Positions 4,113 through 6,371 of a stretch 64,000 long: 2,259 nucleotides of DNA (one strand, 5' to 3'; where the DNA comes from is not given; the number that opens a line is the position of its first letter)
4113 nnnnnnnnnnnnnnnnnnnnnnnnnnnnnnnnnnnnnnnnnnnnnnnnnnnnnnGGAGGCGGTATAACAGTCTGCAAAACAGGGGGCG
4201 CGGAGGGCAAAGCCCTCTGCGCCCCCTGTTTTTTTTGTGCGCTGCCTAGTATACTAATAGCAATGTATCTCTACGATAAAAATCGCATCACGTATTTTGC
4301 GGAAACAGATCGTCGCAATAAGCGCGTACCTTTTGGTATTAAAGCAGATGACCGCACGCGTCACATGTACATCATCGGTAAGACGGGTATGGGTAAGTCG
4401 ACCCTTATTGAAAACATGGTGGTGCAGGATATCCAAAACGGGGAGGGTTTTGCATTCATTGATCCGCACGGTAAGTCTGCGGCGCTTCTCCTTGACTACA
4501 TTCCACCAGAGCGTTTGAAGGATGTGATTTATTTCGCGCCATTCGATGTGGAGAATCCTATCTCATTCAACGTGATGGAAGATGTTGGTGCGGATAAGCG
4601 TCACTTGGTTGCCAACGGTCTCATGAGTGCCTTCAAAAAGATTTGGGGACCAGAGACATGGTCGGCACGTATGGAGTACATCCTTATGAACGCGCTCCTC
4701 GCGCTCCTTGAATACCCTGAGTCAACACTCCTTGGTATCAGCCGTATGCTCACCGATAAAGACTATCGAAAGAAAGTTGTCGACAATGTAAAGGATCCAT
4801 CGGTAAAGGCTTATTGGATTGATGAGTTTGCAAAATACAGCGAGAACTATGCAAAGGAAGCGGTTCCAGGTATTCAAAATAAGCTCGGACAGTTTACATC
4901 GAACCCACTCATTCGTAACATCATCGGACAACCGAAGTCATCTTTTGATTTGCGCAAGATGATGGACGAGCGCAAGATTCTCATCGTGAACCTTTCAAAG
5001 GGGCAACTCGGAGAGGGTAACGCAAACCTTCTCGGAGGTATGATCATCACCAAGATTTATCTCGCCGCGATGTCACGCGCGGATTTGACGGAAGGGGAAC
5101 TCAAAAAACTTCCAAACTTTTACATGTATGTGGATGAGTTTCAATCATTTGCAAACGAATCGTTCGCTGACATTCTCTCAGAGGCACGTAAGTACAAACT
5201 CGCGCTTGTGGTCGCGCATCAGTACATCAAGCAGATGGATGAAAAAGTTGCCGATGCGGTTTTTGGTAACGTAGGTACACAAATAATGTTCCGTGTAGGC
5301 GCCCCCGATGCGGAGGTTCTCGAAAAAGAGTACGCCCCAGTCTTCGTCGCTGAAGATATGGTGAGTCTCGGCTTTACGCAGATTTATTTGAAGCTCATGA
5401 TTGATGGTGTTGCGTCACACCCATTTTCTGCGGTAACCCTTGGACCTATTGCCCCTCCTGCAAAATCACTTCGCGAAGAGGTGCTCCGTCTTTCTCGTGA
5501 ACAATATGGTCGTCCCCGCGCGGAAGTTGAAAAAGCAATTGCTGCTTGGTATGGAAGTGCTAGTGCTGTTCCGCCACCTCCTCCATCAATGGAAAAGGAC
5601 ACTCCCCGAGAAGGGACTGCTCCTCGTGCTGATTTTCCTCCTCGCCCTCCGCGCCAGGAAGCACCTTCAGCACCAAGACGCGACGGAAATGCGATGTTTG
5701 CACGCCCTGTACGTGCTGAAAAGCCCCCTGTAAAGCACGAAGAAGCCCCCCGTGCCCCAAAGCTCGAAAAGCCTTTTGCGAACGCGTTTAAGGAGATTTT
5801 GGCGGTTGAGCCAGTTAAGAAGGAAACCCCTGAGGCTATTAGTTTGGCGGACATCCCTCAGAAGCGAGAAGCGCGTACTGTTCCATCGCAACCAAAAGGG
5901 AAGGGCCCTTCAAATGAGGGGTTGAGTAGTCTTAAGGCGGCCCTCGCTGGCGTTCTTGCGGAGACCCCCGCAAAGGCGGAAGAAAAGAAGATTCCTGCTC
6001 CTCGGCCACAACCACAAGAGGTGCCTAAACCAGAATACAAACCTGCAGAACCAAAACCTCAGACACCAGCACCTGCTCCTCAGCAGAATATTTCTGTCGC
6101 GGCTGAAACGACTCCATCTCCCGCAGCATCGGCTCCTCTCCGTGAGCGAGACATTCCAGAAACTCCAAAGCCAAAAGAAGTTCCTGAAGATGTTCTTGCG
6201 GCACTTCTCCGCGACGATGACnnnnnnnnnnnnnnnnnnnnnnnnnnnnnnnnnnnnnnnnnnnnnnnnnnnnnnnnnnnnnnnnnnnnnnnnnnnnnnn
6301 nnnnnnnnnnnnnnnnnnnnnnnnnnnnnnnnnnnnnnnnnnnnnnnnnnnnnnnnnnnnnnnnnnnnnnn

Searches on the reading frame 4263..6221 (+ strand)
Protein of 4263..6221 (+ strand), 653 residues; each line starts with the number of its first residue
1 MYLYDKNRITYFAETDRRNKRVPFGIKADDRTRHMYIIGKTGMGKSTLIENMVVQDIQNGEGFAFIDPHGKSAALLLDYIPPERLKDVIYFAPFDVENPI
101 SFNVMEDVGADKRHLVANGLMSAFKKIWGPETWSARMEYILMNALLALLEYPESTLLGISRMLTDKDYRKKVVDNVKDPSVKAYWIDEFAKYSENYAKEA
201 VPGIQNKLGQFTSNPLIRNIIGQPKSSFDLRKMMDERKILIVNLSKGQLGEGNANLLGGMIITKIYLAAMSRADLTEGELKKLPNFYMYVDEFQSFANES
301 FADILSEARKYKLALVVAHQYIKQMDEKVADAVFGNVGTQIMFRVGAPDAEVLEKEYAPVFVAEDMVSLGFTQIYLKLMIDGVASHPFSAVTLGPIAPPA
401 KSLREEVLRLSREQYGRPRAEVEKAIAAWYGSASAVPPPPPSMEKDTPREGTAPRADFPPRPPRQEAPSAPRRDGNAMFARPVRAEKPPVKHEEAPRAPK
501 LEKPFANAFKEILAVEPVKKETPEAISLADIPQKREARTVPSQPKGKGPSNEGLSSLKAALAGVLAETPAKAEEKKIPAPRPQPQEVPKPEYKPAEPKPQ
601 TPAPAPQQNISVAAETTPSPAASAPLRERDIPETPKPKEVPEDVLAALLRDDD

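Call 13: search_protein_families(library=pfam, proteins=[window:4263-6221:+], max_evalue=0.01)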
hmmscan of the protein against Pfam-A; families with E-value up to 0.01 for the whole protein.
window:4263-6221:+ (653 aa): 6 families
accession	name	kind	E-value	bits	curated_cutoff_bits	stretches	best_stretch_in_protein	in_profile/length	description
PF10412.15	TrwB_AAD_bind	-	1.5e-10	41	20.5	1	27-346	10-311/387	Type IV secretion-system coupling protein DNA-binding domain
PF12696.13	TraG-D_C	-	2.6e-06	27.8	22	1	286-347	2-68/126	TraM recognition site of TraD and TraG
PF01935.23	DUF87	-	3.3e-06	27.8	23.2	1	19-246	9-203/220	Helicase HerA, central domain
PF02534.20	T4SS-DNA_transf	-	0.00025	20.5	20.1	1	62-328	72-347/468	Type IV secretory system Conjugative DNA transfer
PF19044.6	P-loop_TraG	-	0.00098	18.3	25.8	1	32-123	29-117/413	TraG P-loop domain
PF13401.12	AAA_22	-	0.0019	18.9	27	0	31-72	4-45/130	AAA domain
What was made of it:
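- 4263..6224 (+): Upstream gene: a type IV secretion coupling-protein-like ATPase (T4CP) with a low-complexity C-terminal tail. Stop codon TAG at 6222-6224. Pfam TrwB_AAD_bind, TraG-D_C and DUF87 (call 13).
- The neighbouring gene is a TrwB/TraD-like DNA-binding ATPase (call 13).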

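Call 14: find_encoding_contigs(protein=window:4263-6221:+, flank=4000, max_places=10)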
Protein window:4263-6221:+ (653 aa): no gene with exactly this product is on record in the collection.

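Call 27: find_related_loci(query=A1, collection=metagenome_contigs, flank=2500)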
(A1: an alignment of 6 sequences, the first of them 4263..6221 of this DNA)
Query A1 (653 aa) in metagenome_contigs; peptide patterns used: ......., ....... (x = any residue, [..] = any of these).
600 stretches matched a pattern (row limit reached: there are more); 464 encode a relative of the query (tblastn E <= 1e-3); the best 80 are kept; 80 distinct loci.
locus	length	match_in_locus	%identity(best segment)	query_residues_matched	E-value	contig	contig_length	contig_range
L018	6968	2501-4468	82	1-653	0e+0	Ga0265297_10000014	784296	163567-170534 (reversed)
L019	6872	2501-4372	70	1-653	0e+0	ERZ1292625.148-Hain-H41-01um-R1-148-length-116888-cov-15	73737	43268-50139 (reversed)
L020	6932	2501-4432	68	1-653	0e+0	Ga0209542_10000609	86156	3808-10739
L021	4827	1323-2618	70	2-435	0e+0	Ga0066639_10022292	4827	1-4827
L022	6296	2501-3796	71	6-438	0e+0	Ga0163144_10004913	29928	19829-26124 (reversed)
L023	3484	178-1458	68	4-431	0e+0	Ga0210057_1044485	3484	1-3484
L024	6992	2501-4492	51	3-652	0e+0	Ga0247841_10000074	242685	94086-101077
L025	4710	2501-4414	52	1-604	0e+0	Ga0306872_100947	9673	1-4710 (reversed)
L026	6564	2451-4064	56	1-567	0e+0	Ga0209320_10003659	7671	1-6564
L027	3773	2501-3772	70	6-430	0e+0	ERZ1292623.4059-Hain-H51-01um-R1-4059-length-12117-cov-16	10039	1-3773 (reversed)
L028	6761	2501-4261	52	8-652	0e+0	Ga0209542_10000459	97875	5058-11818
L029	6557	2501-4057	59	5-514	0e+0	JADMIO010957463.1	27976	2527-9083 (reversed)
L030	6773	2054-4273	67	7-649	0e+0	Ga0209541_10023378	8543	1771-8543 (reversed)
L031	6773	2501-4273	53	3-596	0e+0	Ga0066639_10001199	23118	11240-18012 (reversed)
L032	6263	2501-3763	69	5-426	0e+0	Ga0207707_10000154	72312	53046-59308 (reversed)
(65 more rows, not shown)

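Call 50: find_homologous_proteins(query=window:4263-6221:+, max_evalue=1e-100)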
Query window:4263-6221:+ (653 aa): 7987 proteins with E <= 1e-100 among 8000 candidates; the best 120 are listed.
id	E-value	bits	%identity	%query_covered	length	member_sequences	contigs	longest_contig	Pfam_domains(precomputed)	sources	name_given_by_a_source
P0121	0.0e+0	1453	100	100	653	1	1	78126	PF10412.16,PF01935.24,PF12696.14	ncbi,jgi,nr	ncbi:MAG: type IV secretion system DNA-binding domain-containing protein [Candidatus Pacebacteria ba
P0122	0.0e+0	1191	83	100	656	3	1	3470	PF10412.16,PF01935.24,PF12696.14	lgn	-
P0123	0.0e+0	1048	75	100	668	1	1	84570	PF10412.16,PF01935.24,PF12696.14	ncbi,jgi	ncbi:MAG: type IV secretion system DNA-binding domain-containing protein [Candidatus Paceibacterota 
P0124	0.0e+0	1047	76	100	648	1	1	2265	PF10412.16,PF01935.24,PF12696.14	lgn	-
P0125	0.0e+0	1041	75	100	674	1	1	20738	PF10412.16,PF01935.24,PF12696.14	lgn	-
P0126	0.0e+0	1022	75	100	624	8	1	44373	PF10412.16,PF01935.24,PF12696.14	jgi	-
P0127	3.5e-298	1009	74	100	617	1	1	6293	PF10412.16,PF01935.24,PF12696.14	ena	-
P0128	9.9e-298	1007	73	100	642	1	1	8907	PF10412.16,PF01935.24,PF12696.14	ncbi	-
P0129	3.4e-296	1002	74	100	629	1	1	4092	PF10412.16,PF01935.24,PF12696.14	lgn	-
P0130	1.1e-293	994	72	100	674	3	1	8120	PF10412.16,PF01935.24,PF12696.14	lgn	-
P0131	1.3e-293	994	74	100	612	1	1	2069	PF10412.16,PF01935.24,PF12696.14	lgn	-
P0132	8.7e-293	991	73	100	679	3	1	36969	PF10412.16,PF01935.24,PF12696.14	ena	-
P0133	4.7e-291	985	74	100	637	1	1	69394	PF10412.16,PF01935.24,PF12696.14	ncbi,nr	ncbi:MAG: type IV secretion system DNA-binding domain-containing protein [Candidatus Yonathbacteria 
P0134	1.7e-290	983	71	100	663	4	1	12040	PF10412.16,PF01935.24,PF12696.14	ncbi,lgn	ncbi:MAG: type IV secretion system DNA-binding domain-containing protein [Minisyncoccia bacterium]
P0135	3.3e-290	982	73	100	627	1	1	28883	PF10412.16,PF01935.24,PF12696.14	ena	-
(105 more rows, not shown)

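Call 51: find_encoding_contigs(protein=P0122, flank=2000, max_places=10)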
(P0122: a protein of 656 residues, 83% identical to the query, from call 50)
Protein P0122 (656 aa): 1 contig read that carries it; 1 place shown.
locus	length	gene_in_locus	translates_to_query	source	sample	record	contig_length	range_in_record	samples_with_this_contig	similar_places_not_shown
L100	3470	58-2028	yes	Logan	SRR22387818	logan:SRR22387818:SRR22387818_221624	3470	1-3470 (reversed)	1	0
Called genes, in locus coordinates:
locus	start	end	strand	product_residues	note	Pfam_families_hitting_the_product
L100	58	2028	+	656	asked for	PF01935:DUF87 (weak), PF10412:TrwB_AAD_bind, PF12696:TraG-D_C (weak)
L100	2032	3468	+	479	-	?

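Call 52: find_encoding_contigs(protein=P0123, flank=2000, max_places=10)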
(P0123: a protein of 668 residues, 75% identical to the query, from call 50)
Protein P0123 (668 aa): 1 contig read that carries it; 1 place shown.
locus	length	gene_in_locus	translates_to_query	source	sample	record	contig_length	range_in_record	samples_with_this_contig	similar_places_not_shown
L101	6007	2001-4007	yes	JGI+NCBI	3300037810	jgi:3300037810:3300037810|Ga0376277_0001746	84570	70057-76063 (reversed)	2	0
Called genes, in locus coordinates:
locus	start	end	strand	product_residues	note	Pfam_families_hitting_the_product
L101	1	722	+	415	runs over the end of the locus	PF13200:DUF4015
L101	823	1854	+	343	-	PF13310:Virulence_RhuM, PF02661:Fic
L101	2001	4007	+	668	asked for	PF01935:DUF87 (weak), PF10412:TrwB_AAD_bind, PF12696:TraG-D_C (weak)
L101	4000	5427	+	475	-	PF00932:LTD, PF00801:PKD, PF18911:PKD_4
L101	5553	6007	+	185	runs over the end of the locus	-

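Call 53: find_encoding_contigs(protein=P0126, flank=2000, max_places=10)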
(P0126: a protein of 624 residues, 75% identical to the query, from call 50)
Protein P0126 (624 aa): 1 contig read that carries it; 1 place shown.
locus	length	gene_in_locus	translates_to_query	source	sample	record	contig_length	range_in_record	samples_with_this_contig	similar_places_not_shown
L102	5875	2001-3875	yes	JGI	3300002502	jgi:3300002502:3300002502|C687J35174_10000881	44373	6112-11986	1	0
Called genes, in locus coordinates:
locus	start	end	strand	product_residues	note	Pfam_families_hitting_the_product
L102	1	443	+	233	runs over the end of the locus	PF00590:TP_methylase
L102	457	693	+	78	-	-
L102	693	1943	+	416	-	PF13200:DUF4015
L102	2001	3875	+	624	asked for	PF01935:DUF87 (faint), PF10412:TrwB_AAD_bind, PF12696:TraG-D_C (weak)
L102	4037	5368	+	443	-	PF00932:LTD, PF00801:PKD (faint), PF18911:PKD_4, PF00932:LTD (weak)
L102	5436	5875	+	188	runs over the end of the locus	-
